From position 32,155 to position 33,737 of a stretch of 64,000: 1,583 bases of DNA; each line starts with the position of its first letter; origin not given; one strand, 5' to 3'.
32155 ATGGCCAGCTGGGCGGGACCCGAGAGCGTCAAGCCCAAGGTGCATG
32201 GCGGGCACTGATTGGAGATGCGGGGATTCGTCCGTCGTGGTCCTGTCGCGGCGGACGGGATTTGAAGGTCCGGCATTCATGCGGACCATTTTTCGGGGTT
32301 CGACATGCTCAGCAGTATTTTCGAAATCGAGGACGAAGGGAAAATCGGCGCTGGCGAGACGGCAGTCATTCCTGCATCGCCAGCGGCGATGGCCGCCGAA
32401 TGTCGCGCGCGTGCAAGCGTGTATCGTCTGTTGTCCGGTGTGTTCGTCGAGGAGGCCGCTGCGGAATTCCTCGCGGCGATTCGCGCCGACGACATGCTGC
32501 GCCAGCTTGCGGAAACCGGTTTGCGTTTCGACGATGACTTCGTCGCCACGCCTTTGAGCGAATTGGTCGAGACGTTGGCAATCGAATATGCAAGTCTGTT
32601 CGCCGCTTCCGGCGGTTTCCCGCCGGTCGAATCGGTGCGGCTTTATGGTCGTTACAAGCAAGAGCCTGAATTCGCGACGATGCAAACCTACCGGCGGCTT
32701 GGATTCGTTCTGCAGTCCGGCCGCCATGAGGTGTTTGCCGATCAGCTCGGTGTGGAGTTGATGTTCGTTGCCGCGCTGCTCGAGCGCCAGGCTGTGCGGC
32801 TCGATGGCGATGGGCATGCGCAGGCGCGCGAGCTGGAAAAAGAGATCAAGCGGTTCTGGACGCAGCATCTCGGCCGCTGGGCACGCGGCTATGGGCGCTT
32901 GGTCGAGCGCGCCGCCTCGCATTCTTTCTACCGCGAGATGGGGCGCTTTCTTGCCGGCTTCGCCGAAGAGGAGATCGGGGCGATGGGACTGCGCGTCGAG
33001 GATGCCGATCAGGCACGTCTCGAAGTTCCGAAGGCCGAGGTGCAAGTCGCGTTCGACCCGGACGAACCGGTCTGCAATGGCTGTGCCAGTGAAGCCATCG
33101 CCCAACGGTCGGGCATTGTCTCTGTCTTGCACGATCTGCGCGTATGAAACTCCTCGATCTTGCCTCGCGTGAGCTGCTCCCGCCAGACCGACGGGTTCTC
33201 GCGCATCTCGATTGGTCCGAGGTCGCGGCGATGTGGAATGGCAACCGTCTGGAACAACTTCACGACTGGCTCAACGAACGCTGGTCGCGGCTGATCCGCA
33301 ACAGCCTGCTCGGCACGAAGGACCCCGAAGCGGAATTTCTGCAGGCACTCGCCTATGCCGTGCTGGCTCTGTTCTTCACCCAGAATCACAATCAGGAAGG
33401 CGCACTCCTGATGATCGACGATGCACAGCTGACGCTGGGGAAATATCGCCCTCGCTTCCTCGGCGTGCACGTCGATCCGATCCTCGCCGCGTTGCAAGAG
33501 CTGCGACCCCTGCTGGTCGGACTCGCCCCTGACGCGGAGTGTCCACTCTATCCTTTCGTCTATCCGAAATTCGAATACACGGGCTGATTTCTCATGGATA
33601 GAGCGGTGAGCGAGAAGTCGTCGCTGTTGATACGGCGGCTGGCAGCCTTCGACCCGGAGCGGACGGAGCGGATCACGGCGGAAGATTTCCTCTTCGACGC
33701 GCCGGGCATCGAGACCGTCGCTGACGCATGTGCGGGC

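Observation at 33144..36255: Five-gene accessory tail of operon 1 with no counterpart in standard molybdoenzyme operons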

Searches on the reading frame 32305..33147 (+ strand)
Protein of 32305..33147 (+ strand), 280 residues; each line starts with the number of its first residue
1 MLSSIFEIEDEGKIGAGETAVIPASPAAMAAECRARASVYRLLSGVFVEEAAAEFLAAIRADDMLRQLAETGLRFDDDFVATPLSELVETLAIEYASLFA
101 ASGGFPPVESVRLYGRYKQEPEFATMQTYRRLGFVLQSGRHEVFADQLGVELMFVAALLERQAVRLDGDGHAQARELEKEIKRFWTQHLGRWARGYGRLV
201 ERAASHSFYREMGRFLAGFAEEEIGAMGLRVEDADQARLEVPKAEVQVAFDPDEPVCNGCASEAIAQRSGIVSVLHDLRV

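Call 3: search_protein_families(library=pfam, proteins=[window:32305-33147:+], max_evalue=0.1)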
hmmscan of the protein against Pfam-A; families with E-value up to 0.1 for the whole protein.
window:32305-33147:+ (280 aa): 1 family
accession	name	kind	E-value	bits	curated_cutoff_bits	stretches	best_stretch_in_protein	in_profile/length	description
PF02613.20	Nitrate_red_del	-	2.8e-15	57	22.2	1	86-193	23-131/136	Nitrate reductase delta subunit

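Call 4: search_protein_families(library=ncbifam, proteins=[window:32305-33147:+], max_evalue=0.1)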
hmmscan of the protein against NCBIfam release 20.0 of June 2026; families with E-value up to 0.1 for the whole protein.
window:32305-33147:+ (280 aa): 5 families
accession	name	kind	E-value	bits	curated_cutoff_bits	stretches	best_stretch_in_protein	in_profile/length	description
TIGR03482.1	DMSO_red_II_cha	subfamily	1.1e-09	38.6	152.3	1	35-231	1-196/197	DMSO reductase family type II enzyme chaperone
NF003442.0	PRK04976.1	equivalog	1.6e-06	28.2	132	1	32-224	8-205/211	molecular chaperone TorD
NF042981.1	EthbenzDh_ebdD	equivalog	0.0002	21.1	360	1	33-224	16-212/222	ethylbenzene dehydrogenase subunit delta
NF008632.0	PRK11621.1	equivalog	0.033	13.8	162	0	177-214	142-179/203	Tat proofreading chaperone DmsD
NF041097.1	keto_inos_dh_IolM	equivalog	0.051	12.2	450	1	45-115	146-214/389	scyllo-inosose 3-dehydrogenase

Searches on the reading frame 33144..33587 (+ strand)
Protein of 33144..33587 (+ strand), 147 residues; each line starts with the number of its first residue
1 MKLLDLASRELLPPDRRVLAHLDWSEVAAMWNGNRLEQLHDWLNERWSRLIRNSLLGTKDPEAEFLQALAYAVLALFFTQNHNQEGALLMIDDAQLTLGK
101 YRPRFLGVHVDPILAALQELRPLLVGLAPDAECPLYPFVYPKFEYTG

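Call 3: search_protein_families(library=pfam, proteins=[window:33144-33587:+], max_evalue=0.1)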
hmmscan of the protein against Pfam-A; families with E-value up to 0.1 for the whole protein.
window:33144-33587:+ (147 aa): 1 family
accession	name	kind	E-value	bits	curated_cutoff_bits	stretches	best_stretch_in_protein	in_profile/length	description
PF03745.19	DUF309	-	0.0083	16.2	27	1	31-88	8-57/59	Domain of unknown function (DUF309)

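Call 4: search_protein_families(library=ncbifam, proteins=[window:33144-33587:+], max_evalue=0.1)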
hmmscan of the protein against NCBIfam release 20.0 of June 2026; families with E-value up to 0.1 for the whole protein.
window:33144-33587:+ (147 aa): 0 families

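Call 24: search_solved_structures(query=A2, max_evalue=10, show_alignments=2)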
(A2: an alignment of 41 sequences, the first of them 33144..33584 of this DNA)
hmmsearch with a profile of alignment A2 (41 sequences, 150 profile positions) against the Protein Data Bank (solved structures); distinct sequences matched with E-value up to 10: 8.
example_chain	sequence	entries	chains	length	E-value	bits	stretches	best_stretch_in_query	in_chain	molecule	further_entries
6g5z_A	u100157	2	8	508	0.14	14.7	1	75-136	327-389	Choline-sulfatase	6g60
6fny_A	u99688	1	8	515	0.15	14.7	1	75-136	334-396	Choline-sulfatase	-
8bf9_B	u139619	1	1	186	0.15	14.7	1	68-98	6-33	Translocon-associated protein subunit beta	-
7pth_A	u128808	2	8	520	0.15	14.7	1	75-136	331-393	Choline sulfatase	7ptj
2cwy_A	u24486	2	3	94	0.23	14.1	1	23-76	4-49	hypothetical protein TTHA0068 | conserved hypothetical protein, TTHA0068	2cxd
5an6_A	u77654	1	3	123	0.47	13.1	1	26-62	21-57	CRISPR-ASSOCIATED PROTEIN, CSM2 FAMILY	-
8amc_A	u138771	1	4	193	1.3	11.7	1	57-142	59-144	Allergen Fel d 4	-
9i2m_A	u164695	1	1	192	1.3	11.7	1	57-142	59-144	Allergen Fel d 4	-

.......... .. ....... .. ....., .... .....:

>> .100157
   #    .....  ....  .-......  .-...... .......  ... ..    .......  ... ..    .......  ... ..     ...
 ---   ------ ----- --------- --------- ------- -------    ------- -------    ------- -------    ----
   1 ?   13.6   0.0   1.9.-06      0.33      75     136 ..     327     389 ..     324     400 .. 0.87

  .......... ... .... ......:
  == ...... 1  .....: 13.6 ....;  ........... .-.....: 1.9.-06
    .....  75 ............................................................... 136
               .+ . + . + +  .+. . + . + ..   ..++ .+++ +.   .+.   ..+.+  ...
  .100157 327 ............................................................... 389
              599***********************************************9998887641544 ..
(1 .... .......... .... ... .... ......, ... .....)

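Call 68: find_homologous_proteins(query=window:33144-33584:+, max_evalue=0.001)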
Query window:33144-33584:+ (147 aa): 380 proteins with E <= 0.001 among 486 candidates; the best 120 are listed.
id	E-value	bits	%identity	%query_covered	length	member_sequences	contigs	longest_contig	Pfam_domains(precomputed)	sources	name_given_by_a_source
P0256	5.2e-94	330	100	100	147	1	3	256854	-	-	-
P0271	2.5e-80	286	85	100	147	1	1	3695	-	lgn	-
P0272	6.2e-80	284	85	100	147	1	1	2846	-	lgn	-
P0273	1.6e-79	283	85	99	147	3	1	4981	-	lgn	-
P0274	5.1e-79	281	85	99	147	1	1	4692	PF03745.20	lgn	-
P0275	4.0e-78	278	84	99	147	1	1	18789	PF03745.20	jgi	jgi:hypothetical protein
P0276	5.6e-78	278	84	100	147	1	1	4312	PF03745.20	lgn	-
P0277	9.8e-78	277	84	99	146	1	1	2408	-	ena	-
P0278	1.3e-77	277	83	100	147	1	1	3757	-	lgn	-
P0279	3.3e-77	275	83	100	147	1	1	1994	-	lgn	-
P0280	5.3e-77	275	83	99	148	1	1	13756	-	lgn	-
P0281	5.4e-77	275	82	100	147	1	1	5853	-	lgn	-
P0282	5.7e-77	275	83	99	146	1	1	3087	-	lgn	-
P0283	5.7e-77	275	83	100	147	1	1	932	-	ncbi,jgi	jgi:hypothetical protein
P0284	2.2e-76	273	82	100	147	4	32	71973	-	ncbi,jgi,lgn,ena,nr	ncbi:MAG: DUF309 domain-containing protein [Betaproteobacteria bacterium CG2_30_68_42]|nr:MAG: DUF30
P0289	5.4e-76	271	81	100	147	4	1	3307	PF03745.20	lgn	-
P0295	2.5e-75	269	81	99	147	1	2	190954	PF03745.20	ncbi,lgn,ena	-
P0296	6.5e-75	268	82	99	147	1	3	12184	PF03745.20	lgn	-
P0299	8.8e-75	268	80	100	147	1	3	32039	PF03745.20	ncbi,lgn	-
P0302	1.9e-74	266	80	100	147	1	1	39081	PF03745.20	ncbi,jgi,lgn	-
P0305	3.4e-74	266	80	100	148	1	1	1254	PF03745.20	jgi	jgi:uncharacterized protein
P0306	3.4e-74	266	80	100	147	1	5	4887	PF03745.20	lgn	-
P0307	4.4e-74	265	80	100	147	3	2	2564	PF03745.20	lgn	-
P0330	1.4e-71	257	79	99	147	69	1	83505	PF03745.20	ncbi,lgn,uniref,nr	ncbi:hypothetical protein [Sulfuritalea sp.]|uniref:hypothetical protein n=1 Tax=Sulfuritalea sp. Ta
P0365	3.0e-69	250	75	98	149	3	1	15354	PF03745.20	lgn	-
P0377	8.4e-69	248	74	97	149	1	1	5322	PF03745.20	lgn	-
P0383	1.5e-68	247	77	97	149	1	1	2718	PF03745.20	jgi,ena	-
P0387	1.9e-68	247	77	99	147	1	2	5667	PF03745.20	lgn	-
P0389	2.8e-68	246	74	98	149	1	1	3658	PF03745.20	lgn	-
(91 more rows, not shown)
